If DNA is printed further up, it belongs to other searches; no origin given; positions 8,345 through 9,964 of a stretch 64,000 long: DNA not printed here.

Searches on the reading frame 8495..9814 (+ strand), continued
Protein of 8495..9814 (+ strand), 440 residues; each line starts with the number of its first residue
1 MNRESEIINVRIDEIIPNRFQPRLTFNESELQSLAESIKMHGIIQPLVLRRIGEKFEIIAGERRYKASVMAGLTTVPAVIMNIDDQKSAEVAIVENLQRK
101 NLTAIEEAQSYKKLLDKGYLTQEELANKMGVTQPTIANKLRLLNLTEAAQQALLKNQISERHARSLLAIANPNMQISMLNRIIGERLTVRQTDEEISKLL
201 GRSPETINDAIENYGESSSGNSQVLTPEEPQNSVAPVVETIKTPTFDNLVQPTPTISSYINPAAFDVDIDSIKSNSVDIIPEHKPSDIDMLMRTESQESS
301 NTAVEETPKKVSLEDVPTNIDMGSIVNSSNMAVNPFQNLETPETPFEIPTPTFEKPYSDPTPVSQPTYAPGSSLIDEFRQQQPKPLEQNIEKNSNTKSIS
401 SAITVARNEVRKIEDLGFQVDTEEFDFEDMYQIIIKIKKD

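Call 37: predict_structure(alignment_id=A1)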
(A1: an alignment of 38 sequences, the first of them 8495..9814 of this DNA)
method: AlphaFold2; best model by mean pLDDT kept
length: 440 residues; sequences in the alignment: 38
mean_pLDDT: 66.9   pTM: 0.35
mean pLDDT of the five models: 66.9, 62.9, 61.5, 60.2, 58.6
residues with pLDDT >= 90: 23; 70-90: 212; 50-70: 79; < 50: 126
segments of 3 or more residues with pLDDT < 50: 212-261, 296-311, 316-323, 325-330, 345-347, 349-372, 383-394
pLDDT, mean of each block of 10 residues (from residue 1): 68 83 77 89 85 83 89 88 68 73 81 75 76 85 86 87 88 91 90 87 58 39 33 35 38 44 56 68 70 50 36 51 44 53 48 37 37 58 45 58 88 85 84 82
secondary structure, 60 per line:
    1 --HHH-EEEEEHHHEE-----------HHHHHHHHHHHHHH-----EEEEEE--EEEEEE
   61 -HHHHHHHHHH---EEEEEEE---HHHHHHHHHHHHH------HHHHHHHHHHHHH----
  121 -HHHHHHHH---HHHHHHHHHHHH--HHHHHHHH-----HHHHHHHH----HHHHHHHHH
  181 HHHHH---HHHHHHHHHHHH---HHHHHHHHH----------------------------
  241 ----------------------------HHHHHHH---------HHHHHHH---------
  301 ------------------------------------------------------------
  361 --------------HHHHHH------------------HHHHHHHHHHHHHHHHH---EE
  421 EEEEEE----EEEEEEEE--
elements in order: E7-11 H28-41 E47-52 E55-60 H62-71 E75-81 H85-97 H104-116 H122-129 H133-144 H147-154 H160-167 H172-185 H189-200 H204-212 H269-275 H285-291 H375-380 H399-415 E419-426 E431-438

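Call 38: search_protein_families(library=ncbifam, proteins=[L035:10001-11476:+, L035:12341-13231:+, L035:11575-12360:+, L071:10001-11074:+, L071:988-1872:-], max_evalue=1e-10)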
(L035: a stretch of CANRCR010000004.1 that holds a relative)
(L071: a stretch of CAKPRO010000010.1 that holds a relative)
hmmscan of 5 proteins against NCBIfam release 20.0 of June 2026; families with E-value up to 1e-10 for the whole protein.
L035:10001-11476:+ (492 aa): 5 families
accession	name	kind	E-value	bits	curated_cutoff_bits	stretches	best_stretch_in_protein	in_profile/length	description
TIGR04285.1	nucleoid_noc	exception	1.7e-90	302.8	315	1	6-203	1-198/255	nucleoid occlusion protein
TIGR00180.1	parB_part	domain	7.4e-56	188.8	58.45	1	8-183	6-186/186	ParB/RepB/Spo0J family partition protein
TIGR03734.1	PRTRC_parB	hypoth_equivalog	5.6e-41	140.7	278.6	1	21-200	7-190/555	PRTRC system ParB family protein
TIGR03454.1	partition_RepB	equivalog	4.5e-17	62.4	201.5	1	5-149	62-208/325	plasmid partitioning protein RepB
NF010406.0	PRK13832.1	subfamily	1.2e-13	50.5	640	1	29-174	27-175/578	plasmid partitioning protein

L035:12341-13231:+ (297 aa): 5 families
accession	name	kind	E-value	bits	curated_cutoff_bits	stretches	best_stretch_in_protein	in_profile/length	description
TIGR04285.1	nucleoid_noc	exception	1.3e-68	231.2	315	1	42-249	1-207/255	nucleoid occlusion protein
TIGR00180.1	parB_part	domain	3.2e-59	199.8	58.45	1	42-215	4-182/186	ParB/RepB/Spo0J family partition protein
TIGR03734.1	PRTRC_parB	hypoth_equivalog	1.4e-38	132.8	278.6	1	56-208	6-163/555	PRTRC system ParB family protein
TIGR03454.1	partition_RepB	equivalog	2.8e-16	59.8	201.5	1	28-179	52-201/325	plasmid partitioning protein RepB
NF010406.0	PRK13832.1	subfamily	1.2e-12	47.2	640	1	43-200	4-165/578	plasmid partitioning protein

L035:11575-12360:+ (262 aa): 11 families
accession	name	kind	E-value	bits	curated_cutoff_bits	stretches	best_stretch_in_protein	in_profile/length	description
NF041546.1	ParA_partition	equivalog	5.9e-32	110.9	180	2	4-55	1-52/203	ParA family partition ATPase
TIGR01969.1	minD_arch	subfamily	2.2e-31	109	201.75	1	4-257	2-232/251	cell division ATPase MinD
NF041283.1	PrgP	equivalog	9e-31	107.3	400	1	1-227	1-230/297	ParA superfamily DNA segregation protein PrgP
TIGR03453.1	partition_RepA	equivalog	1.3e-29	103.2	348.45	1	3-216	105-331/387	plasmid partitioning protein RepA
TIGR01968.1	minD_bact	equivalog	1.2e-24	87.1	212.9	1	3-256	2-237/261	septum site-determining protein MinD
NF010443.0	PRK13869.1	subfamily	1.2e-19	70.4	446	1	4-169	123-296/405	plasmid-partitioning protein RepA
NF010259.0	PRK13705.1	equivalog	3.5e-18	65.7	725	1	4-178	108-288/388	plasmid-partitioning protein SopA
TIGR03371.1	cellulose_yhjQ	equivalog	1.1e-14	54.6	157.85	0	3-43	2-42/246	cellulose biosynthesis protein BcsQ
TIGR01007.1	eps_fam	subfamily_domain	3.2e-12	46.4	108.05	1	3-146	18-148/204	polysaccharide biosynthesis tyrosine autokinase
TIGR01287.1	nifH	equivalog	6.6e-12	45.3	394.35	0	10-52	7-49/275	nitrogenase iron protein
NF009701.0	PRK13230.1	subfamily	3.4e-11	42.7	350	0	9-57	7-55/291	nitrogenase reductase-like protein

L071:10001-11074:+ (358 aa): 5 families
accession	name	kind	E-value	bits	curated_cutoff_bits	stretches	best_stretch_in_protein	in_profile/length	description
TIGR04285.1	nucleoid_noc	exception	6.5e-87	291.1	315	1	6-235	1-227/255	nucleoid occlusion protein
TIGR00180.1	parB_part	domain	3.1e-55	186.8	58.45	1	4-183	2-186/186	ParB/RepB/Spo0J family partition protein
TIGR03734.1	PRTRC_parB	hypoth_equivalog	6.5e-40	137.2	278.6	1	21-199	7-189/555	PRTRC system ParB family protein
TIGR03454.1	partition_RepB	equivalog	5.5e-15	55.6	201.5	1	6-150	63-205/325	plasmid partitioning protein RepB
NF010406.0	PRK13832.1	subfamily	1.3e-12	47.1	640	1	28-164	26-165/578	plasmid partitioning protein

L071:988-1872:- (294 aa): 5 families
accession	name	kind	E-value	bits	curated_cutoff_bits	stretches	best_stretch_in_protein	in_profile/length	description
TIGR04285.1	nucleoid_noc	exception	7.9e-70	235.1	315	1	40-248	1-209/255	nucleoid occlusion protein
TIGR00180.1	parB_part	domain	1.7e-60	204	58.45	1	39-216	3-185/186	ParB/RepB/Spo0J family partition protein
TIGR03734.1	PRTRC_parB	hypoth_equivalog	8.9e-36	123.5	278.6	1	54-229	6-185/555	PRTRC system ParB family protein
TIGR03454.1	partition_RepB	equivalog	4.3e-14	52.6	201.5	1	38-198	61-222/325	plasmid partitioning protein RepB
NF010406.0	PRK13832.1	subfamily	7.6e-11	41.2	640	1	44-171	7-137/578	plasmid partitioning protein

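Call 44: find_encoding_contigs(protein=window:8495-9814:+, flank=10000, max_places=6)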
Protein window:8495-9814:+ (440 aa): 20 contigs read that carry it; 6 places shown.
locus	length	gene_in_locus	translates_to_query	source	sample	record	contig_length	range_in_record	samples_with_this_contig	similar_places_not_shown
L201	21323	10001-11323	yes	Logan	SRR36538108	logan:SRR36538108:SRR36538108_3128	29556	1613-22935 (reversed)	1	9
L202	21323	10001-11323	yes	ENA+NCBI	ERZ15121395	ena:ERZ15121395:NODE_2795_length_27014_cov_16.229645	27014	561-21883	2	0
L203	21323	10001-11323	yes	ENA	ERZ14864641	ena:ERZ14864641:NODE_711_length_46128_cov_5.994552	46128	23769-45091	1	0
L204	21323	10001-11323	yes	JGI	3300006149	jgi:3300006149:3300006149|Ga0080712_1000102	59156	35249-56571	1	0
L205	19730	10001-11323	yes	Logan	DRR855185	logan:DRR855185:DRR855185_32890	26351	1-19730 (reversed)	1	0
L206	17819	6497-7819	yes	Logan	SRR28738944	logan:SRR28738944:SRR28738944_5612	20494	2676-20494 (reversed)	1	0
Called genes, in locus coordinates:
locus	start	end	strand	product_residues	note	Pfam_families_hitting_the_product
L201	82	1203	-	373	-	PF00712:DNA_pol3_beta, PF02767:DNA_pol3_beta_2, PF02768:DNA_pol3_beta_3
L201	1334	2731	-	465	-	PF11638:DnaA_N, PF00004:AAA (faint), PF00308:Bac_DnaA, PF01695:IstB_IS21 (faint), PF08299:Bac_DnaA_C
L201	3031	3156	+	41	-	-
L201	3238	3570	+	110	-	PF00825:Ribonuclease_P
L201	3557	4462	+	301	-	PF02096:60KD_IMP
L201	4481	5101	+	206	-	PF13083:KH_KhpA-B (weak), PF01424:R3H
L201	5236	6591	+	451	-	PF10396:TrmE_N, PF00350:Dynamin_N (faint), PF12631:MnmE_helical, PF00009:GTP_EFTU (faint), PF01926:MMR_HSR1, PF02421:FeoB_N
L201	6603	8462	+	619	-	PF01134:GIDA, PF07992:Pyr_redox_2 (weak), PF21680:GIDA_C_1st, PF13932:SAM_GIDA_C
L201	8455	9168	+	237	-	PF02527:GidB, PF05175:MTS (weak), PF13847:Methyltransf_31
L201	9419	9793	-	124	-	PF01300:Sua5_yciO_yrdC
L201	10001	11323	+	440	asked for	PF02195:ParB_N, PF13545:HTH_Crp_2 (faint), PF17762:HTH_ParB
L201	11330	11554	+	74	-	-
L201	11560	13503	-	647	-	PF00912:Transgly, PF00905:Transpeptidase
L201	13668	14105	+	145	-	PF05066:HARE-HTH (weak)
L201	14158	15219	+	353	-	PF03462:PCRF, PF00472:RF-1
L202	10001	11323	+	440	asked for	PF02195:ParB_N, PF13545:HTH_Crp_2 (faint), PF17762:HTH_ParB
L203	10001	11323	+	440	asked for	PF02195:ParB_N, PF13545:HTH_Crp_2 (faint), PF17762:HTH_ParB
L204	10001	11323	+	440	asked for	PF02195:ParB_N, PF13545:HTH_Crp_2 (faint), PF17762:HTH_ParB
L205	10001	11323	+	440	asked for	PF02195:ParB_N, PF13545:HTH_Crp_2 (faint), PF17762:HTH_ParB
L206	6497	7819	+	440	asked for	PF02195:ParB_N, PF13545:HTH_Crp_2 (faint), PF17762:HTH_ParB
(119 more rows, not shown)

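Call 53: list_cluster_members(proteins=[window:8495-9814:+, P0270, P0105])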
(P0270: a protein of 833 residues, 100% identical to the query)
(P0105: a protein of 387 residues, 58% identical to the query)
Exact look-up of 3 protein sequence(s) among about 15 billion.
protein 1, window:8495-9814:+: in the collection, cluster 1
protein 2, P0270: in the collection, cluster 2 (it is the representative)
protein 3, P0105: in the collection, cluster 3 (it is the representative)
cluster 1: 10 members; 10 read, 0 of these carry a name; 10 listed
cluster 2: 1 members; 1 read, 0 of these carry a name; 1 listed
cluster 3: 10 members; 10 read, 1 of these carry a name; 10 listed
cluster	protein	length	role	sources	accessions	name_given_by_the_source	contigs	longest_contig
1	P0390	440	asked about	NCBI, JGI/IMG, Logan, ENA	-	-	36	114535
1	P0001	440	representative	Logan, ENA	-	-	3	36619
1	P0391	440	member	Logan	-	-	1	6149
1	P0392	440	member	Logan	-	-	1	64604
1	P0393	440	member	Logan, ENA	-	-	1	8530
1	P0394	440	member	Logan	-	-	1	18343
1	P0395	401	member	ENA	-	-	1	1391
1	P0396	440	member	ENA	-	-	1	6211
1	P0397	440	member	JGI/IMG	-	-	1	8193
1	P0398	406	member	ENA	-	-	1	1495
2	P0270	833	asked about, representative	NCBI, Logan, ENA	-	-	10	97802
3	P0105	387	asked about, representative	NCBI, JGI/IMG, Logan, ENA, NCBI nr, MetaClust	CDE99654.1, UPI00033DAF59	nucleoid occlusion protein [Clostridium sp. CAG:628] | ParB family chromosome partitioning protein | status=active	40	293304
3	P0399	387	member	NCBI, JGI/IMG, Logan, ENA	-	-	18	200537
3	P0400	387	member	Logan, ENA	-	-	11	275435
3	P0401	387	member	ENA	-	-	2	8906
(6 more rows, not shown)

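Call 60: find_homologous_proteins(query=A2, max_evalue=1e-30)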
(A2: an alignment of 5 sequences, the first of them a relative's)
Query A2 (5 sequences) (292 aa, profile of the alignment): 8000 proteins with E <= 1e-30 among 8000 candidates; the best 120 are listed.
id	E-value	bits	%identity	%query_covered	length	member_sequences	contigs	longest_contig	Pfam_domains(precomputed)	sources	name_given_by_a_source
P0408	1.1e-159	549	56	98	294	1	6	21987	PF01381.29,PF23433.2,PF17762.9,PF02195.27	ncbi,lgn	-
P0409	1.3e-159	548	-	-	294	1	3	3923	PF17762.9,PF02195.27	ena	-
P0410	1.3e-159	548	-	-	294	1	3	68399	PF17762.9,PF02195.27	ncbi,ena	-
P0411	2.6e-159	547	56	98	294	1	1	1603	PF01381.29,PF23433.2,PF17762.9,PF02195.27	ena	-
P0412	2.1e-158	544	59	99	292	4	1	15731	PF17762.9,PF02195.27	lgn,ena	-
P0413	3.7e-155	534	59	99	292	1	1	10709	PF17762.9,PF02195.27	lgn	-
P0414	8.0e-155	533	-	-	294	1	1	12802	PF17762.9,PF02195.27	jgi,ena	-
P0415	4.5e-154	530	-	-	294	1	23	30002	PF17762.9,PF02195.27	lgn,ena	-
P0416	7.1e-154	529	-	-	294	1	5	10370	PF17762.9,PF02195.27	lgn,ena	-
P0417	1.6e-153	528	-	-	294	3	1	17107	PF17762.9,PF23552.3,PF02195.27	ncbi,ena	-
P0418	1.9e-153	528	58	98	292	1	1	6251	PF17762.9,PF23552.3,PF02195.27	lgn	-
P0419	2.4e-153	528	-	-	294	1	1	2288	PF17762.9,PF02195.27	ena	-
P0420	2.6e-153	528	59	98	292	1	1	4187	PF17762.9,PF08535.16,PF02195.27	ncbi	-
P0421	4.8e-153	527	-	-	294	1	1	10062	PF17762.9,PF02195.27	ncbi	-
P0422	5.9e-153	526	-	-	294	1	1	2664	PF17762.9,PF02195.27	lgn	-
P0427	2.1e-152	525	-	-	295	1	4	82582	PF17762.9,PF23552.3,PF02195.27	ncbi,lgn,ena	-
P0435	2.3e-151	521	100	100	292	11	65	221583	PF17762.9,PF02195.27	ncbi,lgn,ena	-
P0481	4.2e-148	511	56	98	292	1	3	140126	PF17762.9,PF02195.27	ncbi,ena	-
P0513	1.6e-147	509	-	-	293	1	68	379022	PF17762.9,PF23552.3,PF02195.27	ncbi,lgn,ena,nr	ncbi:MAG: ParB/RepB/Spo0J family partition protein [Tenericutes bacterium]|nr:ParB/RepB/Spo0J family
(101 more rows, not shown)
